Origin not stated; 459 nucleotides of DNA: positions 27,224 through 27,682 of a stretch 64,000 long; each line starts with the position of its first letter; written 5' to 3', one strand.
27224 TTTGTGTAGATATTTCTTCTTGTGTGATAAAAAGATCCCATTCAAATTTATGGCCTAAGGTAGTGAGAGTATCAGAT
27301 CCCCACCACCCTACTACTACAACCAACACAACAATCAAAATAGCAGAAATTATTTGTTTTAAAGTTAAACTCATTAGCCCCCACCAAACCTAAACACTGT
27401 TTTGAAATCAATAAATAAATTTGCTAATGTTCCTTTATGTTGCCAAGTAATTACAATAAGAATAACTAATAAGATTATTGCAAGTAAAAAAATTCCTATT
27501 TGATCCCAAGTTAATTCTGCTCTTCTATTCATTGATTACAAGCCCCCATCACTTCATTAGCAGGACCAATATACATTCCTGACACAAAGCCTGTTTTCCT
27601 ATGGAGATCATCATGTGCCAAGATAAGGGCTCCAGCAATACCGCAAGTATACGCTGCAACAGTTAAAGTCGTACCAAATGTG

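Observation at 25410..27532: Two short pilin-like genes missed by the ORF track, within a chain of translationally coupled overlaps.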

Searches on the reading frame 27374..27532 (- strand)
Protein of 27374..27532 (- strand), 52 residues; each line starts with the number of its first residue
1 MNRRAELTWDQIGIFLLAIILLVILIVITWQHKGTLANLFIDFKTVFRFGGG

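Call 4: search_protein_families(library=pfam, max_evalue=0.1, proteins=[window:27374-27532:-])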
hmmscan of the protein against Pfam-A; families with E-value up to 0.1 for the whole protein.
window:27374-27532:- (52 aa): 0 families

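Call 6: find_encoding_contigs(protein=window:27374-27532:-, flank=10000, max_places=6)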
Protein window:27374-27532:- (52 aa): 12 contigs read that carry it; 6 places shown.
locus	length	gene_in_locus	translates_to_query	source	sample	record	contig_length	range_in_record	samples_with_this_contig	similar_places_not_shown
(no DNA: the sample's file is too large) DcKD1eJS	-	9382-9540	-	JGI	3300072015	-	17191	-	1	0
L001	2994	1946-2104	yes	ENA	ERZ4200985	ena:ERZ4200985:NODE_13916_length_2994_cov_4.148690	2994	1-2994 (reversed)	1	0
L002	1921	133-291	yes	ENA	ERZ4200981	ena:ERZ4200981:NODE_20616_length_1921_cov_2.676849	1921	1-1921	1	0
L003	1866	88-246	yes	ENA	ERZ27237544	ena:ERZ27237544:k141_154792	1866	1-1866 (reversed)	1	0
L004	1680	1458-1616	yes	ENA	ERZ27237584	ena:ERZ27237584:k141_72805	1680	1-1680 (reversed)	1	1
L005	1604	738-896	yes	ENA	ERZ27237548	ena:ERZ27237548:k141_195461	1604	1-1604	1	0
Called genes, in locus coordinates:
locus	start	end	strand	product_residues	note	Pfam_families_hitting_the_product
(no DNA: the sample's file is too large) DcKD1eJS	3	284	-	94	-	?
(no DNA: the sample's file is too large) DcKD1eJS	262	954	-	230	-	PF01963:TraB_PrgY_gumN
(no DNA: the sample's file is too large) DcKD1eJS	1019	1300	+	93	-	-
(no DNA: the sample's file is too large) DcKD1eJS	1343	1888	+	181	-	-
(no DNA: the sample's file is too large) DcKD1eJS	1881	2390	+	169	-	-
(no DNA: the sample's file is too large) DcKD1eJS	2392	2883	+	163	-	-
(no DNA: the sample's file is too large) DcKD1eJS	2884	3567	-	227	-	-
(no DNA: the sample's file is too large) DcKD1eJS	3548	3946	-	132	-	-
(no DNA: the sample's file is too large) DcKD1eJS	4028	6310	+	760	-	PF00437:T2SSE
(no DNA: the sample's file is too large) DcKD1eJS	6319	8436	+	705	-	-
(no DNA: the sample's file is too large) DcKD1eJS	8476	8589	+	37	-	-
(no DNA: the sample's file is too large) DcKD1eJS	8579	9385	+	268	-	-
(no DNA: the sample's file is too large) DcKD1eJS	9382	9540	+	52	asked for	-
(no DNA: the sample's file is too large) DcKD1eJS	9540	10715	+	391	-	-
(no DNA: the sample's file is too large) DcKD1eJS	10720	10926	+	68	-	-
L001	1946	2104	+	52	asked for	-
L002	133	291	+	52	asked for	-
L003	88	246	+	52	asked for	-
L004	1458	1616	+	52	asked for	-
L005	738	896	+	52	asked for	-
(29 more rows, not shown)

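Call 8: find_homologous_proteins(query=window:27374-27532:-, max_evalue=0.01)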
Query window:27374-27532:- (52 aa): 3 proteins with E <= 0.01 among 3 candidates.
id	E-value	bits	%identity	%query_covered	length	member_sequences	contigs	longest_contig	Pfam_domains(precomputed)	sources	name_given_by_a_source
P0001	3.6e-26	107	100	100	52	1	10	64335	-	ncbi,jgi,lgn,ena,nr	ncbi:hypothetical protein HOD61_01990 [archaeon]|jgi:hypothetical protein|nr:hypothetical protein [a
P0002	2.2e-21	92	83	100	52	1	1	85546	-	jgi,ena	jgi:hypothetical protein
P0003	1.8e-20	89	79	100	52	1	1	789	-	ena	-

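Call 10: find_encoding_contigs(protein=P0002, flank=10000, max_places=4)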
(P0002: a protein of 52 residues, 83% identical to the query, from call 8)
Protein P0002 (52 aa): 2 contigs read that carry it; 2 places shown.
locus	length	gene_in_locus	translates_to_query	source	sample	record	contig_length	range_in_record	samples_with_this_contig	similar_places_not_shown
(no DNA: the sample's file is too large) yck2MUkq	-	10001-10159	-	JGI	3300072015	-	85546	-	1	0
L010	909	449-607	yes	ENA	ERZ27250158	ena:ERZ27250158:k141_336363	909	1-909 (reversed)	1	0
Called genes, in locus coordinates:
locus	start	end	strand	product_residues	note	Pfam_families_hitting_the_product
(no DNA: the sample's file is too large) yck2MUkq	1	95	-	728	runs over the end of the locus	PF00270:DEAD, PF04851:ResIII, PF18766:SWI2_SNF2, PF21210:RNA_helicase_helical, PF00271:Helicase_C, PF02732:ERCC4, PF12826:HHH_2 (weak), PF14520:HHH_5 (weak)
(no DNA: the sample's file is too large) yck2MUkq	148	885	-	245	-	-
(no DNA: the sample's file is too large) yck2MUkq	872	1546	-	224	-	PF01963:TraB_PrgY_gumN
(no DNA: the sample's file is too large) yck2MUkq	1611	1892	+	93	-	-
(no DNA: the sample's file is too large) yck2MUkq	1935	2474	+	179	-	-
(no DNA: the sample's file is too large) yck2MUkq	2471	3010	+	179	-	-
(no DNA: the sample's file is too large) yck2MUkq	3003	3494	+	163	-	-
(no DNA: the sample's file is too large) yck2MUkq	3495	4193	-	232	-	-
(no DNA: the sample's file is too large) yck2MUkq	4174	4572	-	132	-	-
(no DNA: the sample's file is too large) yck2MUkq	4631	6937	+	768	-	PF00437:T2SSE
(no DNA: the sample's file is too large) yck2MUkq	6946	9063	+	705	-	-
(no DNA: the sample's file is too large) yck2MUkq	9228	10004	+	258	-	-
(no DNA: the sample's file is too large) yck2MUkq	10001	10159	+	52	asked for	-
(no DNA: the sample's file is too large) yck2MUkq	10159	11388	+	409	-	-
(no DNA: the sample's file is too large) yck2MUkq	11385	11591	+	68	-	-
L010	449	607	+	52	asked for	-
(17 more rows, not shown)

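Call 11: find_encoding_contigs(protein=P0003, flank=10000, max_places=4)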
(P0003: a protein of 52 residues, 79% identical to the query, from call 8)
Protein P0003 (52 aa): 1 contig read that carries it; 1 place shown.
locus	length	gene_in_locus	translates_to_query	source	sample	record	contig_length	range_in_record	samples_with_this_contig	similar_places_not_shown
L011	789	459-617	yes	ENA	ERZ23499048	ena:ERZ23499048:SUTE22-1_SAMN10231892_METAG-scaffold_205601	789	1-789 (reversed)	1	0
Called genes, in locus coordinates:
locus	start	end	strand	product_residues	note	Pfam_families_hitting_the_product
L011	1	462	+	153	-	?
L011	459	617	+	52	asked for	-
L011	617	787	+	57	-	?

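Call 19: list_cluster_members(proteins=[window:27374-27532:-, window:25410-25580:-, window:28325-28438:-, window:25602-25955:-, window:25988-26194:-, window:24925-25413:-, window:26199-27374:-])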
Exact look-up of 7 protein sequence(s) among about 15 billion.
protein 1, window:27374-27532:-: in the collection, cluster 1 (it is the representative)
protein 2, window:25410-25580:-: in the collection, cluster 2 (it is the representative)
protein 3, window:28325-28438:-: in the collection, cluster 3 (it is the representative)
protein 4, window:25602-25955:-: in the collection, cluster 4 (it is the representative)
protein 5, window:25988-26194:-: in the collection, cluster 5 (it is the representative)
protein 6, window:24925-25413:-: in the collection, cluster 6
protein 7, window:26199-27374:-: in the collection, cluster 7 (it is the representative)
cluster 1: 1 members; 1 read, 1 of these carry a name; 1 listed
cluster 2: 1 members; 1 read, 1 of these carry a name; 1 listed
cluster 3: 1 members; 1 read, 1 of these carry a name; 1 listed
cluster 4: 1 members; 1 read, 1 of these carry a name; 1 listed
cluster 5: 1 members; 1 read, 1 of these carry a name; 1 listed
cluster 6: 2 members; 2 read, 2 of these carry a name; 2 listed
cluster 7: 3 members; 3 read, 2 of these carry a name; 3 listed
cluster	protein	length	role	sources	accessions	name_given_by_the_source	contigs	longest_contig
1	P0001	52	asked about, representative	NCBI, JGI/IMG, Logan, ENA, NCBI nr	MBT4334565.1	hypothetical protein HOD61_01990 [archaeon] | hypothetical protein | hypothetical protein [archaeon]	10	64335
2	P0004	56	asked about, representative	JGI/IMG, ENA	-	hypothetical protein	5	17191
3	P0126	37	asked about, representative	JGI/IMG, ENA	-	hypothetical protein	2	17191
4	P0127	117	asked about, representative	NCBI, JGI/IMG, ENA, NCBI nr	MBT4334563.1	hypothetical protein HOD61_01980 [archaeon] | hypothetical protein | hypothetical protein [archaeon]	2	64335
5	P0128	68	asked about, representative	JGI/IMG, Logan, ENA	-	hypothetical protein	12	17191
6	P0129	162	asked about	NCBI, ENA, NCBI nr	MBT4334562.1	hypothetical protein HOD61_01975 [archaeon] | hypothetical protein [archaeon]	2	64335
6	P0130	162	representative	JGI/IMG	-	hypothetical protein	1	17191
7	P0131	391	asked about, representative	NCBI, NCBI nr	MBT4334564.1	hypothetical protein HOD61_01985 [archaeon] | hypothetical protein [archaeon]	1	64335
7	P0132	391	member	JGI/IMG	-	hypothetical protein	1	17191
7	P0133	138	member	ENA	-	-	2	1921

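Call 33: search_protein_families(library=pfam, alignment_id=A2, max_evalue=1)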
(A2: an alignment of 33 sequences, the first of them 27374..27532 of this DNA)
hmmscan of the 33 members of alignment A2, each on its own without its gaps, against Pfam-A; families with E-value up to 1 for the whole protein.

A. member 1, window:27374-27532:- (52 aa): 2 families
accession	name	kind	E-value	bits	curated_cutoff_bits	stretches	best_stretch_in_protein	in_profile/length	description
PF11857.13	DUF3377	-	0.14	12.6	26.5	1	13-38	35-60/72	Domain of unknown function (DUF3377)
PF14991.11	MLANA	-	0.47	11.2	27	1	11-33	25-47/117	Protein melan-A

B. families by the number of members that match (of 33 scanned): 54 families (the first 25 are shown)
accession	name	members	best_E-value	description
PF24431.1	DUF7554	5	4.7e-05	Family of unknown function (DUF7554)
PF16982.10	Flp1_like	5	0.002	Putative Flagellin, Flp1-like, domain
PF12669.12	FeoB_associated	4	0.083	FeoB-associated Cys-rich membrane protein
PF04246.17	RseC_MucC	3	0.016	Positive regulator of sigma(E), RseC/MucC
PF20456.3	DUF6709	3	0.081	Family of unknown function (DUF6709)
PF05568.16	ASFV_J13L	3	0.11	African swine fever virus J13L protein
PF04478.17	Mid2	2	0.0089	Mid2 like cell wall stress sensor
PF13677.11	MotB_plug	2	0.022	Membrane MotB of proton-channel complex MotA/MotB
PF21525.2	Nlp36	2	0.081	Neuropeptide-like peptide 36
PF10661.14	EssA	2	0.14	WXG100 protein secretion system (Wss), protein EssA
PF16165.10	Ferlin_C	2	0.16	Ferlin C-terminus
PF25667.1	ASFV_P17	2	0.4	African swine fever virus minor capsid protein p17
PF03733.18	YccF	1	0.0016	Inner membrane component domain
PF05449.16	Phage_holin_3_7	1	0.0055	Putative 3TM holin, Phage_holin_3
PF13858.11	DUF4199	1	0.007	Protein of unknown function (DUF4199)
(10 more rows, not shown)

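Call 35: search_protein_families(library=ncbifam, max_evalue=0.1, proteins=[window:27374-27532:-])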
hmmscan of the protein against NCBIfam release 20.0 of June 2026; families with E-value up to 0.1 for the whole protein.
window:27374-27532:- (52 aa): 3 families
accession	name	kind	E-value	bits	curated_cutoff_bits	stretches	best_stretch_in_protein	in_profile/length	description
NF011297.0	PRK14710.1-1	equivalog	0.044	14.6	173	1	11-31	10-30/86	hypothetical protein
NF041589.1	PepG1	equivalog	0.059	13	70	0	11-26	25-40/47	type I toxin-antitoxin system toxin PepG1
NF009585.0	PRK13024.1-5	equivalog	0.088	10.7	1037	1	15-50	501-536/993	protein translocase subunit SecDF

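Call 43: search_solved_structures(query=A2, max_evalue=5)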
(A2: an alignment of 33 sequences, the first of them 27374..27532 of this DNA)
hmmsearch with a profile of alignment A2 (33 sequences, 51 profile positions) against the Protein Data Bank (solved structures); distinct sequences matched with E-value up to 5: 5.
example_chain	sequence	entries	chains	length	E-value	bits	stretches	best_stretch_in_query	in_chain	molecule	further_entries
6m6z_A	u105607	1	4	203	0.033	17.1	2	12-32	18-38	TMH4C4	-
6rwx_a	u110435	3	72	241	1.3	12.1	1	4-33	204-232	Lipoprotein MxiJ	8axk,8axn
9mrg_A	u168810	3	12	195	1.4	12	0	17-35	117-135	Kiwa protein KwaA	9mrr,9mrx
9o0i_G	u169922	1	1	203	1.5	11.8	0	17-35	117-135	Kiwa protein KwaA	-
3dl8_E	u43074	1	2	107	3.1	10.8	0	17-36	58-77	Protein-export membrane protein secG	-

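Call 54: predict_structure(protein=window:27374-27532:-)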
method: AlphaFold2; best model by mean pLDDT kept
length: 52 residues; sequences in the alignment: 1
mean_pLDDT: 82.7   pTM: 0.46
mean pLDDT of the five models: 82.7, 81.5, 79.9, 77.3, 76.9
residues with pLDDT >= 90: 17; 70-90: 25; 50-70: 10; < 50: 0
segments of 3 or more residues with pLDDT < 50: none
pLDDT, mean of each block of 10 residues (from residue 1): 69 94 93 80 81 59
secondary structure, 60 per line:
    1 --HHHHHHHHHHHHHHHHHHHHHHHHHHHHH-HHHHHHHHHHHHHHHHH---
elements in order: H3-31 H33-49

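Call 55: search_protein_representatives(alignment_id=A5)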
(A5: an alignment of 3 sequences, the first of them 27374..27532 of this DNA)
Query: 3 sequences, 52 profile positions. Proteins with E-value up to 0.001 (for the whole library): 26; up to 1e-10: 2; up to 1e-30: 0. The best 26 are listed.
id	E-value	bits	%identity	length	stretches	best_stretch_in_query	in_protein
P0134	1.3e-12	63.5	-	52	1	1-51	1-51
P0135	7.7e-11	57.8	-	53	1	2-51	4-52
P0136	5.7e-08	48.6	-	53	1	2-51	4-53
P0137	2.2e-07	46.8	-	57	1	2-52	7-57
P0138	3.0e-07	46.3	-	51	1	1-50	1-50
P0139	3.3e-07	46.2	-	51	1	1-51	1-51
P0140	7.2e-07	45.1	-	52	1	3-51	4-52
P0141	4.0e-06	42.7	-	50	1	3-50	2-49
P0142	6.7e-06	42.0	-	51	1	1-50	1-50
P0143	1.1e-05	41.3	-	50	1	3-51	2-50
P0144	1.1e-05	41.3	-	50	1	1-50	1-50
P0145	1.9e-05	40.6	-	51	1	1-51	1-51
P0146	2.8e-05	40.0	-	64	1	3-50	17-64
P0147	3.2e-05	39.8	-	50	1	4-50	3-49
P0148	4.1e-05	39.5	-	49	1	1-47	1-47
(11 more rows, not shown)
